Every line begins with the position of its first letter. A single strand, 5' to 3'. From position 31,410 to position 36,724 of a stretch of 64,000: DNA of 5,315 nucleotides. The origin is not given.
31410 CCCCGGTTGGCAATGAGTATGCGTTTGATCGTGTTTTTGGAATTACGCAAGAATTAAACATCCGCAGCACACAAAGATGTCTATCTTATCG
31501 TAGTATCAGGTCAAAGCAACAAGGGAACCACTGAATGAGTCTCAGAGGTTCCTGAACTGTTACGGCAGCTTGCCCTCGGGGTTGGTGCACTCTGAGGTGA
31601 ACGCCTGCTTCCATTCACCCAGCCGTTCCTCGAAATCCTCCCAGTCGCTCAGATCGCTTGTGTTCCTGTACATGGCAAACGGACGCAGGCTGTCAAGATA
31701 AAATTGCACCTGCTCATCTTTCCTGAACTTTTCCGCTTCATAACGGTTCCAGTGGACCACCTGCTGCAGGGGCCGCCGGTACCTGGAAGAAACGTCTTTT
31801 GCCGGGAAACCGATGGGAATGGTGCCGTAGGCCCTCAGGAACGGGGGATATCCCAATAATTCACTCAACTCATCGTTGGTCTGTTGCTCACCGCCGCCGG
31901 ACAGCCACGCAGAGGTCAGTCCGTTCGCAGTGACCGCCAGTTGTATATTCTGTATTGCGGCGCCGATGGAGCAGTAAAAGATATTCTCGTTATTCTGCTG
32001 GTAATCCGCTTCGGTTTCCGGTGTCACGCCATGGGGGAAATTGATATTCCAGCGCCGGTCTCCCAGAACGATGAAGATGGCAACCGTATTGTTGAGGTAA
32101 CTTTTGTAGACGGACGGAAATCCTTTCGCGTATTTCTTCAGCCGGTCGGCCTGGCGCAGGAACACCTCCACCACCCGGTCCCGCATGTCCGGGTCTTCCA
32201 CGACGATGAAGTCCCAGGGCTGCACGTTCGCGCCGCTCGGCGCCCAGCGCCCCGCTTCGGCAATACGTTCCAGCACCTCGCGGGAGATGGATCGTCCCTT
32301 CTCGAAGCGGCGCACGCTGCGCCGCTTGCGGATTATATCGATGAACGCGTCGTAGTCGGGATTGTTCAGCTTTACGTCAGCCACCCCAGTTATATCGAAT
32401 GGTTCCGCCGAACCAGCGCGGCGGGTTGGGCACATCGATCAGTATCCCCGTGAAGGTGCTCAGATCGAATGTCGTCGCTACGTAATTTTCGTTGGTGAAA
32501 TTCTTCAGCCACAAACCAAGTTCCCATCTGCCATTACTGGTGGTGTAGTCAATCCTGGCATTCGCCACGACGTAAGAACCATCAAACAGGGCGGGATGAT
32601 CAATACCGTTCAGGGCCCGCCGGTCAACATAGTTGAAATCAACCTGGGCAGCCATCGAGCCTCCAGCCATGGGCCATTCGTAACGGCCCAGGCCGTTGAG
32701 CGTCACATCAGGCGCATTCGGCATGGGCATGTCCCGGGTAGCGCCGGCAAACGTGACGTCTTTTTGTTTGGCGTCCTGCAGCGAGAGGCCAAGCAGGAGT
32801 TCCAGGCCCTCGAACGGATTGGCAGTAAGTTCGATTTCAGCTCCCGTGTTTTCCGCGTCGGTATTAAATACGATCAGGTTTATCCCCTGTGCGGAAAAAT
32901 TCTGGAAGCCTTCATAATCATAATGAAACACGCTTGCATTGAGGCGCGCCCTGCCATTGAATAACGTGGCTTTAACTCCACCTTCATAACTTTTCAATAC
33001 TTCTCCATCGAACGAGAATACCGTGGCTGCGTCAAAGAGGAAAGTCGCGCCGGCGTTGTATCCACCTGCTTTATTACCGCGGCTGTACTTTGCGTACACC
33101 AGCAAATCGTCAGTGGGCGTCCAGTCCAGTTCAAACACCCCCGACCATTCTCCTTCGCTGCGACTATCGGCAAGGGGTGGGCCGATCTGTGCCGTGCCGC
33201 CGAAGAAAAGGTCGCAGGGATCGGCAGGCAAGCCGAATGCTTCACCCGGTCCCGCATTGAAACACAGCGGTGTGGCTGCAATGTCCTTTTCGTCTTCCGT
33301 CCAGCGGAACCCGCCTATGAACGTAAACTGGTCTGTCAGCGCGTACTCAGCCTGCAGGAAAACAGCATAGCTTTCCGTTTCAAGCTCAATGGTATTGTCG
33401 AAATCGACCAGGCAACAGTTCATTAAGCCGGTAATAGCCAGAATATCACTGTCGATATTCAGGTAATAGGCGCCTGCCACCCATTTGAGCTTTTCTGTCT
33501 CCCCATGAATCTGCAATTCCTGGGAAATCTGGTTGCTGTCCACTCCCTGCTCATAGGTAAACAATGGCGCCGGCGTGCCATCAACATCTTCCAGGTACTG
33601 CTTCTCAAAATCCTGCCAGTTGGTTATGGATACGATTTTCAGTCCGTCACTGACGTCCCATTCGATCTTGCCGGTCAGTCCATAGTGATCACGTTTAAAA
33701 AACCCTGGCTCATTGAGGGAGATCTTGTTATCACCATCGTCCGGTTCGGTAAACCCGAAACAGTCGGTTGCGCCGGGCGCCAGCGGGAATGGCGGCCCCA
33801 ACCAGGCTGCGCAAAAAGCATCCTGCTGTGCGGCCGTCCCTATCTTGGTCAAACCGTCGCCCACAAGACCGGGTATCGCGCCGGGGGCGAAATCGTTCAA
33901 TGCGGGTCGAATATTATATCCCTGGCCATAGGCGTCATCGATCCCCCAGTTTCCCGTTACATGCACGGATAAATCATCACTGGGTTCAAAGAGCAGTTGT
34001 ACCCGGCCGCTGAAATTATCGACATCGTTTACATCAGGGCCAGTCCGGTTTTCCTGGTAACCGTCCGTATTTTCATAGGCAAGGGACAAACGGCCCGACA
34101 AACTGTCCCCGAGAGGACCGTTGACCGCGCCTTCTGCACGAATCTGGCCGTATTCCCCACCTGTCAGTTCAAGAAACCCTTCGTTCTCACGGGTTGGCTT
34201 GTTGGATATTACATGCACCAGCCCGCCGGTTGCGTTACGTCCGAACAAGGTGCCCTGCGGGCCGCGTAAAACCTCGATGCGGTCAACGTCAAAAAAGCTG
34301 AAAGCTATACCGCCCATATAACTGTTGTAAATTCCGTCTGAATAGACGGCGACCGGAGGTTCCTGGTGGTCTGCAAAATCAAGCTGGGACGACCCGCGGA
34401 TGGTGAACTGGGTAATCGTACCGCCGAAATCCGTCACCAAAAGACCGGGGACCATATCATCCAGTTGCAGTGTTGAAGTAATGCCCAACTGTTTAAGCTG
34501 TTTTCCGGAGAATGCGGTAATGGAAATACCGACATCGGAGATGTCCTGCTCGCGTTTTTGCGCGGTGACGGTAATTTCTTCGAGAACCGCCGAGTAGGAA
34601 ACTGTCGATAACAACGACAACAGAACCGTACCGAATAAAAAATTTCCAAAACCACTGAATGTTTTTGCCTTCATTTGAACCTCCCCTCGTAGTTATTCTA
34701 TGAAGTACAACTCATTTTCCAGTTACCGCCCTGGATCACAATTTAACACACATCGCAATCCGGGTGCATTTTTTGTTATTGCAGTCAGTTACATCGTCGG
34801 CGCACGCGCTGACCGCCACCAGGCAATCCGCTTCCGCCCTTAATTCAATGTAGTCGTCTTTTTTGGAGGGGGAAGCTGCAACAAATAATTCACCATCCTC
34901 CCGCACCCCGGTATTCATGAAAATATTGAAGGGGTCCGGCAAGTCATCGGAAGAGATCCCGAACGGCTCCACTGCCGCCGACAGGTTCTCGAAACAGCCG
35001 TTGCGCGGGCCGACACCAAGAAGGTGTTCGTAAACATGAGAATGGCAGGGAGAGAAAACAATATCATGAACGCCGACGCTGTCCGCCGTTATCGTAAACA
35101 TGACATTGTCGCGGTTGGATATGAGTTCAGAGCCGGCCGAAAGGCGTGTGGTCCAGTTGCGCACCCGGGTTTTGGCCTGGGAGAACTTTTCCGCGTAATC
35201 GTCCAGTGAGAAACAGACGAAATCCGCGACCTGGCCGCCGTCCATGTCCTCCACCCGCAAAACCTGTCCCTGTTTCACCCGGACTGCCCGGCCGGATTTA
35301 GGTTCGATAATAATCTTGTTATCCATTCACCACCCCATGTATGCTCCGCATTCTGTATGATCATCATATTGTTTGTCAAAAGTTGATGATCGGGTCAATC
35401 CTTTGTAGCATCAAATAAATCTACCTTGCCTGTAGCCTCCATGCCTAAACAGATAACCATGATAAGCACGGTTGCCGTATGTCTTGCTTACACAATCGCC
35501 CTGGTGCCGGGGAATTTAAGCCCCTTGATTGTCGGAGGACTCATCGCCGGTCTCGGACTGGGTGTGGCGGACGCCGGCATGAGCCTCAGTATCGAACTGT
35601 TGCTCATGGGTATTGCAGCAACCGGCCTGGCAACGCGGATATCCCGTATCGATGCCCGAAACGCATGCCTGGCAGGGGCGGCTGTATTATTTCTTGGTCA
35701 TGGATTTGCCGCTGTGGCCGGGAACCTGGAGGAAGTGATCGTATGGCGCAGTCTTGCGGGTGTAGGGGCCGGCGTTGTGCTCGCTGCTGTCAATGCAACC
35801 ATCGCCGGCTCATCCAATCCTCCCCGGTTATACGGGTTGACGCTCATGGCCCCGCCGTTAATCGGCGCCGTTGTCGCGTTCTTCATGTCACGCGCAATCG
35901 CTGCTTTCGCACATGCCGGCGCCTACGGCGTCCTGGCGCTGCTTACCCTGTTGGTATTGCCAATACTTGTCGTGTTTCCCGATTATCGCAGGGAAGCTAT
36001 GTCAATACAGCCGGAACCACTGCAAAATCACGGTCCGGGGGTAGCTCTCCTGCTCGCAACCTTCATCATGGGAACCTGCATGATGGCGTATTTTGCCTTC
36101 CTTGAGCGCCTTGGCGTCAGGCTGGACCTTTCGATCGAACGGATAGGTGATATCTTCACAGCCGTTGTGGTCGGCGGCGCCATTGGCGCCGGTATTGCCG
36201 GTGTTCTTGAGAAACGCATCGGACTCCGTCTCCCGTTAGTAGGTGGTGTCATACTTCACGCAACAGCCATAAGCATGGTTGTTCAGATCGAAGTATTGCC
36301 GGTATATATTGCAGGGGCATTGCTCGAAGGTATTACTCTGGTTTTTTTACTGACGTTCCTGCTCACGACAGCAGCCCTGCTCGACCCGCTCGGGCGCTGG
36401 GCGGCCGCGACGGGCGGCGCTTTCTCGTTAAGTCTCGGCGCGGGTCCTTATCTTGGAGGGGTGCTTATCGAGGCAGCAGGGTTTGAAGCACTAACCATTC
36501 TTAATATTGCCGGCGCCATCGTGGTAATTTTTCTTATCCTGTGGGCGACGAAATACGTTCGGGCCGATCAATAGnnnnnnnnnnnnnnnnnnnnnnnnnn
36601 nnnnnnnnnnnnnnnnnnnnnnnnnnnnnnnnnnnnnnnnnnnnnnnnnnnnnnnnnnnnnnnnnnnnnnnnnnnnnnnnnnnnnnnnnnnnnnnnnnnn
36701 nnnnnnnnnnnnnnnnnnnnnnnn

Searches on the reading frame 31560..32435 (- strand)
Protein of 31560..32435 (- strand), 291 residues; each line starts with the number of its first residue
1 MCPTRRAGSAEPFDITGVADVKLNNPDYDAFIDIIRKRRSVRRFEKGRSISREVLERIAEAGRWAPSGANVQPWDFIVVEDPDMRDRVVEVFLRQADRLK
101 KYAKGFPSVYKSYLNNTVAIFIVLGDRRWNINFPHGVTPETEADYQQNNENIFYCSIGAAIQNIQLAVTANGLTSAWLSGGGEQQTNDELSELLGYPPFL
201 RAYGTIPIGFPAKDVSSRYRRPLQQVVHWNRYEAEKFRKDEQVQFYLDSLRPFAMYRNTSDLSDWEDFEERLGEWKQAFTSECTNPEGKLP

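Call 11: search_protein_families(library=pfam, proteins=[window:31560-32435:-])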
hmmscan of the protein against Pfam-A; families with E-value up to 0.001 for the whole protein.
window:31560-32435:- (291 aa): 2 families
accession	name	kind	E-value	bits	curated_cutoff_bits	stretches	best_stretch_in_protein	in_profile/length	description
PF00881.29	Nitroreductase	-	3.5e-28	99.3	23.5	1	35-209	1-166/167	Nitroreductase family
PF14512.11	TM1586_NiRdase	-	2.5e-09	37.5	27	0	157-238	84-161/215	Putative TM nitroreductase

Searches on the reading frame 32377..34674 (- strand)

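Call 11: search_protein_families(library=pfam, proteins=[window:32377-34674:-])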
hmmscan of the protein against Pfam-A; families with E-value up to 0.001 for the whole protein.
window:32377-34674:- (765 aa): 2 families
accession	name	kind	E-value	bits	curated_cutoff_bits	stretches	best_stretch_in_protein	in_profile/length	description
PF00593.30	TonB_dep_Rec_b-barrel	-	6.2e-37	128.9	27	1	318-725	50-435/436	TonB dependent receptor-like, beta-barrel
PF07715.20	Plug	-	1.3e-15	58.2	23.9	1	45-151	2-106/107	TonB-dependent Receptor Plug Domain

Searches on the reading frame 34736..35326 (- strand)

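Call 11: search_protein_families(library=pfam, proteins=[window:34736-35326:-])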
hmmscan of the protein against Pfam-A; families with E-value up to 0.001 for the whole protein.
window:34736-35326:- (196 aa): 1 family
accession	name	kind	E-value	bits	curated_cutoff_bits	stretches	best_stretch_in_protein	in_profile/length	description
PF09347.15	DUF1989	-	1e-53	181.9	27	1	6-169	2-168/168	Domain of unknown function (DUF1989)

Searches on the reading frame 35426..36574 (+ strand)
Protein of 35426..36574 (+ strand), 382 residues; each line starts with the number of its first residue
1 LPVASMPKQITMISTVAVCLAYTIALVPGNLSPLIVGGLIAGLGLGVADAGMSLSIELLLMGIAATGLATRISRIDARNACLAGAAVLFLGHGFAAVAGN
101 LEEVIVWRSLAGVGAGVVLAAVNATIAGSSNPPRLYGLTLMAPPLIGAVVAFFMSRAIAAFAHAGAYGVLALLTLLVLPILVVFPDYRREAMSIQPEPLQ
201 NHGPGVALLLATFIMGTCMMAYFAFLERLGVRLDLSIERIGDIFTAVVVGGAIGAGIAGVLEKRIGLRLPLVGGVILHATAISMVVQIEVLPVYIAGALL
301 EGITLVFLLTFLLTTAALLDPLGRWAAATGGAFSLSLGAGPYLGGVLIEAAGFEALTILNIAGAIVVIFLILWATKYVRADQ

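Call 11: search_protein_families(library=pfam, proteins=[window:35426-36574:+])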
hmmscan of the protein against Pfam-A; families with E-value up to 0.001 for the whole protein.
window:35426-36574:+ (382 aa): 1 family
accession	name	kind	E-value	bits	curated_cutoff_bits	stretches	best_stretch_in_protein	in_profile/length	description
PF07690.21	MFS_1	-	6e-10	39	33.4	1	208-374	1-171/347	Major Facilitator Superfamily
